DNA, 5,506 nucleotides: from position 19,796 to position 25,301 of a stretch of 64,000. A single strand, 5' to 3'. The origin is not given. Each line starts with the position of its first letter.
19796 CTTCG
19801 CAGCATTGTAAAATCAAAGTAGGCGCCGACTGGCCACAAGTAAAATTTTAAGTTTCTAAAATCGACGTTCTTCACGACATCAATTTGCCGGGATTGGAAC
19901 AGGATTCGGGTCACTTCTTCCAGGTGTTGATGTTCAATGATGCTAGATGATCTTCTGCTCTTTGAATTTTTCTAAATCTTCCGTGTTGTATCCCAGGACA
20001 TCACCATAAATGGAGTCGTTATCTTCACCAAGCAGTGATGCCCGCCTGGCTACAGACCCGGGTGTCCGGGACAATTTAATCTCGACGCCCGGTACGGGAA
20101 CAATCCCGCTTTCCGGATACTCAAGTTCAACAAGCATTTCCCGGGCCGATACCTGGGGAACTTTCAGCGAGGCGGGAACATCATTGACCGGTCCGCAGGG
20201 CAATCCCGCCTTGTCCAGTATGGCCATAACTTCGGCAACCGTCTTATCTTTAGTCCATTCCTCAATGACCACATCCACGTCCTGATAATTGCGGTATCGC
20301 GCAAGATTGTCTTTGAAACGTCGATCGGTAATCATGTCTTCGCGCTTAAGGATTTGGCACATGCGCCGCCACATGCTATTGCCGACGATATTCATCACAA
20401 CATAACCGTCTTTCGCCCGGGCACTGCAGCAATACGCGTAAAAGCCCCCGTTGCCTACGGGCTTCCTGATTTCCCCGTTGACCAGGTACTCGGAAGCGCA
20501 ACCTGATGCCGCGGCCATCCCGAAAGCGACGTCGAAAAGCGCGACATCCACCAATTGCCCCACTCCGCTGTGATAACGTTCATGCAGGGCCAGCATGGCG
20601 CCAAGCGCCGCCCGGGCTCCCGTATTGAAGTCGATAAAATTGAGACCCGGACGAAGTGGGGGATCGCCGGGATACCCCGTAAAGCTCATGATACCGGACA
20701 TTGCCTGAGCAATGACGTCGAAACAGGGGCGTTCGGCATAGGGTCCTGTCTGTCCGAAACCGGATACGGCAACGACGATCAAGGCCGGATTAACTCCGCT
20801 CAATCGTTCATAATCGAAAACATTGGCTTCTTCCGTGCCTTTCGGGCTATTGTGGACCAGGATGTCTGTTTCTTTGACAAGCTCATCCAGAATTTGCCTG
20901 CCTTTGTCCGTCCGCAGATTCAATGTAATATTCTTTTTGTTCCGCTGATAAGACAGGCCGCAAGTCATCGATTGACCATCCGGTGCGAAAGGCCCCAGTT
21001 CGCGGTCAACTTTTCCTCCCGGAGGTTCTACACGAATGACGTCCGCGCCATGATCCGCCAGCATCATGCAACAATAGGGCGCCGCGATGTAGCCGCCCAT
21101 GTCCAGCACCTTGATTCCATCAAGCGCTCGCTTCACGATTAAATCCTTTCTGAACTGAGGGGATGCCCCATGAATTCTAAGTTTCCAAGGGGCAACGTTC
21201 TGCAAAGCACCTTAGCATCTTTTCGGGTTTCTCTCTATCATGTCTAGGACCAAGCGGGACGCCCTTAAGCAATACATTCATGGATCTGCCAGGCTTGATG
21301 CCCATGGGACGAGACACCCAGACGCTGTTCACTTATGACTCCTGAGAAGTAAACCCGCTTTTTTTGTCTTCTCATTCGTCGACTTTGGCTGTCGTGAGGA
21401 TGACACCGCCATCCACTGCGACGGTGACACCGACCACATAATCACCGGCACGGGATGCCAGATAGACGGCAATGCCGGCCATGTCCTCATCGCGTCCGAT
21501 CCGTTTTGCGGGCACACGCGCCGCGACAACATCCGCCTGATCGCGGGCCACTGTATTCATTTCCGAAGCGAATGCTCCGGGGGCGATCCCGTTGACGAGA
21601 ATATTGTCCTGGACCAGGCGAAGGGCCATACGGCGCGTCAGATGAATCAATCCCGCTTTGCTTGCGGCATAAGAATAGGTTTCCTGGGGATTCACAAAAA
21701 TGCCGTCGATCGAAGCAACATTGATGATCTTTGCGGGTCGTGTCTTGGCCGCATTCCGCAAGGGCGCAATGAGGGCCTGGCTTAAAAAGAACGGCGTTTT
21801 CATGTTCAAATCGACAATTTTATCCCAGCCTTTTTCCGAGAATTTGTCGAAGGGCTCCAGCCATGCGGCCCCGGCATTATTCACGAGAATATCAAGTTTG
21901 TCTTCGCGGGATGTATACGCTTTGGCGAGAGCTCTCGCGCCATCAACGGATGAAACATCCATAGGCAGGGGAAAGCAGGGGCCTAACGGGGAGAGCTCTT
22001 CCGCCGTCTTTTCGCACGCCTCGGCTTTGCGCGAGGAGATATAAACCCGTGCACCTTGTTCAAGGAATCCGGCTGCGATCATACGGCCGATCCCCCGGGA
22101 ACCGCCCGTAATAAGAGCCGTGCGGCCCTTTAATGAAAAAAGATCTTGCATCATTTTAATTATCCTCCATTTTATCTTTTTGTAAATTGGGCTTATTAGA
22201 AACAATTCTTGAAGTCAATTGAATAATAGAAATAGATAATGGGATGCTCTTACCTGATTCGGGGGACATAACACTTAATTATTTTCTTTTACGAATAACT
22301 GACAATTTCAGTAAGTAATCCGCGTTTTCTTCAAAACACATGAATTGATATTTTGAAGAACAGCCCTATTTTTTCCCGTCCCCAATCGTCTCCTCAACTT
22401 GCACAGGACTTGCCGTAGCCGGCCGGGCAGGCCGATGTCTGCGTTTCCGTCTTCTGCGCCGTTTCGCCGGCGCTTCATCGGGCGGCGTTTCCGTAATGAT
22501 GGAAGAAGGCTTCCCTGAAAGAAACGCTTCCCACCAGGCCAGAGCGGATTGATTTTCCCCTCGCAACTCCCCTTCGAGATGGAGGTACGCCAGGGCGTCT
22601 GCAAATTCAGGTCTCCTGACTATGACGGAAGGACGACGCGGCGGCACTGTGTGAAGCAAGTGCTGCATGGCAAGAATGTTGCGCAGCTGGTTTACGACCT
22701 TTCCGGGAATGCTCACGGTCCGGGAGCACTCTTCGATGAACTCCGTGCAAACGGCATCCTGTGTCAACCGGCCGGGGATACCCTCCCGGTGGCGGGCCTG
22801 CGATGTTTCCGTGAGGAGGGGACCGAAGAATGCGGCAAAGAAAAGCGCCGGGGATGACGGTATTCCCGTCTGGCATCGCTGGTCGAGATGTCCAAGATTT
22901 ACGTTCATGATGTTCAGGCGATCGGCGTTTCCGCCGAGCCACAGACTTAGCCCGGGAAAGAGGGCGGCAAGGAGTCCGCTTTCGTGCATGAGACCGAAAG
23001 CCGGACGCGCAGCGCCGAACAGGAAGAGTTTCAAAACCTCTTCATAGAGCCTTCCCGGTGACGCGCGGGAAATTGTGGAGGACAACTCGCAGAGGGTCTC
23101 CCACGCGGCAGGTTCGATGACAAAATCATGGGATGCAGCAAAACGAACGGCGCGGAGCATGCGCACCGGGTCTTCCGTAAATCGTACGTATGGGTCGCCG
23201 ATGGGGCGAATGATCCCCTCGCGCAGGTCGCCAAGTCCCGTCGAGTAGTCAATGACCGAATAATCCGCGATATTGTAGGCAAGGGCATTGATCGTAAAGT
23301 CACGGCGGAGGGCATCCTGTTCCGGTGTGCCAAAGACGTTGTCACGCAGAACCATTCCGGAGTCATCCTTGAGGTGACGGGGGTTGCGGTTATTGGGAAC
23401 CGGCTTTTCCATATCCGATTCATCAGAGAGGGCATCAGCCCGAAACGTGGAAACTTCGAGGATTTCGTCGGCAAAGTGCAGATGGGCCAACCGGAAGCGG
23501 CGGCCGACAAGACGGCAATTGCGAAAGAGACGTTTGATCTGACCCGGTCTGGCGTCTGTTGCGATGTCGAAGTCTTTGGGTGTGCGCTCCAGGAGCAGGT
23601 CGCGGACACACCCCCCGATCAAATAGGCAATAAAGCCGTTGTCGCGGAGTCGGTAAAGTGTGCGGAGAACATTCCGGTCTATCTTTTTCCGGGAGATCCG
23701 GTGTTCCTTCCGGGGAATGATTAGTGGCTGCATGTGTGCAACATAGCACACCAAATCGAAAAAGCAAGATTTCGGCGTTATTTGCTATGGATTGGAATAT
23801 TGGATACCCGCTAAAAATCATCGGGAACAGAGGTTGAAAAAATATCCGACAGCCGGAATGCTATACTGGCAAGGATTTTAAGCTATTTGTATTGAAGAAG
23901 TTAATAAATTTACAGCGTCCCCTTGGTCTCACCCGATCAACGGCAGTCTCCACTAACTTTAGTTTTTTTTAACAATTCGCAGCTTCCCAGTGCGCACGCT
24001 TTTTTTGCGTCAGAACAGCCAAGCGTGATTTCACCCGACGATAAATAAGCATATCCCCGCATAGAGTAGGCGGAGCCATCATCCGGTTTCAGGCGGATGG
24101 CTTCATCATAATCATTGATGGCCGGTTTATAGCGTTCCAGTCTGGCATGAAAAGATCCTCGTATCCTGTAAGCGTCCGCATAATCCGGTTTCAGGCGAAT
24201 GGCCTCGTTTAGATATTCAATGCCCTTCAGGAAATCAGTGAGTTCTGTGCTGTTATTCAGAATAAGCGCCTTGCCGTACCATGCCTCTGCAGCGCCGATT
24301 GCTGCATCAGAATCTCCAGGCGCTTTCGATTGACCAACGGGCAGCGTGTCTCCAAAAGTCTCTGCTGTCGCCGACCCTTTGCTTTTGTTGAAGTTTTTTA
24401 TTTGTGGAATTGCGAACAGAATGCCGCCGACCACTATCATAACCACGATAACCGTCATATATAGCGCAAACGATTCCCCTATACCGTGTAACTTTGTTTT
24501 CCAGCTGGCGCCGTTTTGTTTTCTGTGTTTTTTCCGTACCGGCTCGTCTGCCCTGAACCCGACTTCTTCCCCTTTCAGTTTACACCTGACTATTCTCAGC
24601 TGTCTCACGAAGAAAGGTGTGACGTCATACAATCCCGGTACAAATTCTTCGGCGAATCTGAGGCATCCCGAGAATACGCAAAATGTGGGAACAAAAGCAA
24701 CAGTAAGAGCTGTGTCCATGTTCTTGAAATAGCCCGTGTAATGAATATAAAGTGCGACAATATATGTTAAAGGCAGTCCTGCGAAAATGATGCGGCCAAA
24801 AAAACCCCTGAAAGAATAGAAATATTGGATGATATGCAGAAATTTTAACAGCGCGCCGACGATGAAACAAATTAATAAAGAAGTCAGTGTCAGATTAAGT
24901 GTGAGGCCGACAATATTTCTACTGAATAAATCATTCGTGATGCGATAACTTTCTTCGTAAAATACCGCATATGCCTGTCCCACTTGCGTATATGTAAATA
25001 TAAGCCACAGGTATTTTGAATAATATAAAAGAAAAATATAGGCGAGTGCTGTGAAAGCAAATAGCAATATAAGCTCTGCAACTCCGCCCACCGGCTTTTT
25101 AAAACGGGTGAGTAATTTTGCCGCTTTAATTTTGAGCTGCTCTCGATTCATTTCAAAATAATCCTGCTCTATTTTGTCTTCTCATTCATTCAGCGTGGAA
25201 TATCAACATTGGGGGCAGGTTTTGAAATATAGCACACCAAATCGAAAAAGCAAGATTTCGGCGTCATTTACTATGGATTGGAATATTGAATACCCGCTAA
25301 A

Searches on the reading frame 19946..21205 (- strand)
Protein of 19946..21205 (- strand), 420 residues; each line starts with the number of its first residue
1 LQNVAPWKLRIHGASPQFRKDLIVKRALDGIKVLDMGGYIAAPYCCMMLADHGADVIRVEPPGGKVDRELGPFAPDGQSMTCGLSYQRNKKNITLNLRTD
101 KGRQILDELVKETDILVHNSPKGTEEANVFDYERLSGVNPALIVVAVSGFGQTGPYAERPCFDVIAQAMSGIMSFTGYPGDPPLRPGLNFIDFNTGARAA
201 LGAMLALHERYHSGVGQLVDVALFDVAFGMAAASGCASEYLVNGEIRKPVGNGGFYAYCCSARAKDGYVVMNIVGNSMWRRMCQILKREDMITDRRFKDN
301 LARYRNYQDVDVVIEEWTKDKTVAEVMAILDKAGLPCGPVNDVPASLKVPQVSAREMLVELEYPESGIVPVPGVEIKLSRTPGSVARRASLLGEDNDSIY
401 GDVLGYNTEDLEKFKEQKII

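Call 11: search_protein_families(library=pfam, proteins=[window:19946-21205:-], max_evalue=0.001)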
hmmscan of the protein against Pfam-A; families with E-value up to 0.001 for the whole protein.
window:19946-21205:- (420 aa): 1 family
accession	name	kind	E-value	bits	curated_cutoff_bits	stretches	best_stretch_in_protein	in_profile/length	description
PF02515.22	CoA_transf_3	-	1e-106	357.6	23.3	1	28-396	1-366/366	CoA-transferase family III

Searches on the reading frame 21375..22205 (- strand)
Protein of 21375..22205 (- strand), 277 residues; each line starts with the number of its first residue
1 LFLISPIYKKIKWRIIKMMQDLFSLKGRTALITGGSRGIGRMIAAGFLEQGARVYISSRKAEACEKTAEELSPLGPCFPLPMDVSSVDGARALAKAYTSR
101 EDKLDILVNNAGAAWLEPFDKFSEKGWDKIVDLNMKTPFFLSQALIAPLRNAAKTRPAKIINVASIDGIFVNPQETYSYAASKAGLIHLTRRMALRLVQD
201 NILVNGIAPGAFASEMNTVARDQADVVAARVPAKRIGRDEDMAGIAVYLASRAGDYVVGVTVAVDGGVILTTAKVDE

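Call 11: search_protein_families(library=pfam, proteins=[window:21375-22205:-], max_evalue=0.001)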
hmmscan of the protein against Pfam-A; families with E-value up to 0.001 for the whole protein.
window:21375-22205:- (277 aa): 4 families
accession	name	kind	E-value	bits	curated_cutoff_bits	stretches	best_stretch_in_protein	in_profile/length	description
PF13561.12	adh_short_C2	-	2.5e-48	165.2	27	1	37-268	6-235/236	Enoyl-(Acyl carrier protein) reductase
PF00106.31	adh_short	-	8.8e-47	159.5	26.6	1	29-223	2-193/195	short chain dehydrogenase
PF08659.16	KR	-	5.1e-08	33.5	22.6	1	29-181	2-151/180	KR domain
PF23441.1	SDR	-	3.3e-06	27.1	27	0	137-270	125-257/258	SDR-like rossmann domain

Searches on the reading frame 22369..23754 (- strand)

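Call 11: search_protein_families(library=pfam, proteins=[window:22369-23754:-], max_evalue=0.001)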
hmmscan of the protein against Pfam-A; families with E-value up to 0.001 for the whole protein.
window:22369-23754:- (462 aa): 3 families
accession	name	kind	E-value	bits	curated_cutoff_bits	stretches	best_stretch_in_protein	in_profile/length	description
PF01743.26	PolyA_pol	-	1e-35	123.3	23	1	43-183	1-126/126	Poly A polymerase head domain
PF12626.12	PolyA_pol_arg_C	-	5.9e-17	62.2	22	1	336-439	13-118/119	Polymerase A arginine-rich C-terminus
PF12627.12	PolyA_pol_RNAbd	-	2.7e-15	56.3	22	1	210-270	1-61/64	Probable RNA and SrmB- binding site of polymerase A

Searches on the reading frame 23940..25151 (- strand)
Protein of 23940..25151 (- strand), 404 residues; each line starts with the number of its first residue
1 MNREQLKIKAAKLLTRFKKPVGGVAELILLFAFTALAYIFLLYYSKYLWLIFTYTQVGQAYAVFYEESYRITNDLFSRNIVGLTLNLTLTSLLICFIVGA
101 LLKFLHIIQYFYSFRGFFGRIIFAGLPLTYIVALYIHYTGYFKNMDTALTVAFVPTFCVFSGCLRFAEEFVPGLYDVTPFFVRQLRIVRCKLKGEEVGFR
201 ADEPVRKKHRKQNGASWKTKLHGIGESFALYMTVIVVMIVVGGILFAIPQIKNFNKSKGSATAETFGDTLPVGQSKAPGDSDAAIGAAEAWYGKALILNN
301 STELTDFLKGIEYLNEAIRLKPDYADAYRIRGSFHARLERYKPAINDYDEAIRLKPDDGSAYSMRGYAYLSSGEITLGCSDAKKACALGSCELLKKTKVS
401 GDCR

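Call 12: search_protein_families(library=pfam, proteins=[window:23940-25151:-], max_evalue=0.001)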
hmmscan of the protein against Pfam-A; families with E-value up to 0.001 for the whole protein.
window:23940-25151:- (404 aa): 7 families
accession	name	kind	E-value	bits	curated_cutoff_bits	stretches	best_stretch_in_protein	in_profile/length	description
PF13414.12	TPR_11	-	1.6e-10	41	26.8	1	339-373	8-42/42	TPR repeat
PF00515.34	TPR_1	-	4.4e-08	33.1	27.8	1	325-358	1-34/34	Tetratricopeptide repeat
PF13432.12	TPR_16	-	1.1e-07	32.5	32.7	1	306-358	12-64/65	Tetratricopeptide repeat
PF07719.23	TPR_2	-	1.3e-07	31.6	27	1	325-358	1-34/34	Tetratricopeptide repeat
PF13181.12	TPR_8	-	2e-07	31.1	25.7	0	326-358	2-34/34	Tetratricopeptide repeat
PF13371.12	TPR_9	-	2.9e-07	30.8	35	1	305-365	9-69/73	Tetratricopeptide repeat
PF13431.12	TPR_17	-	5.9e-06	26.6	24.4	0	348-374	2-28/34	Tetratricopeptide repeat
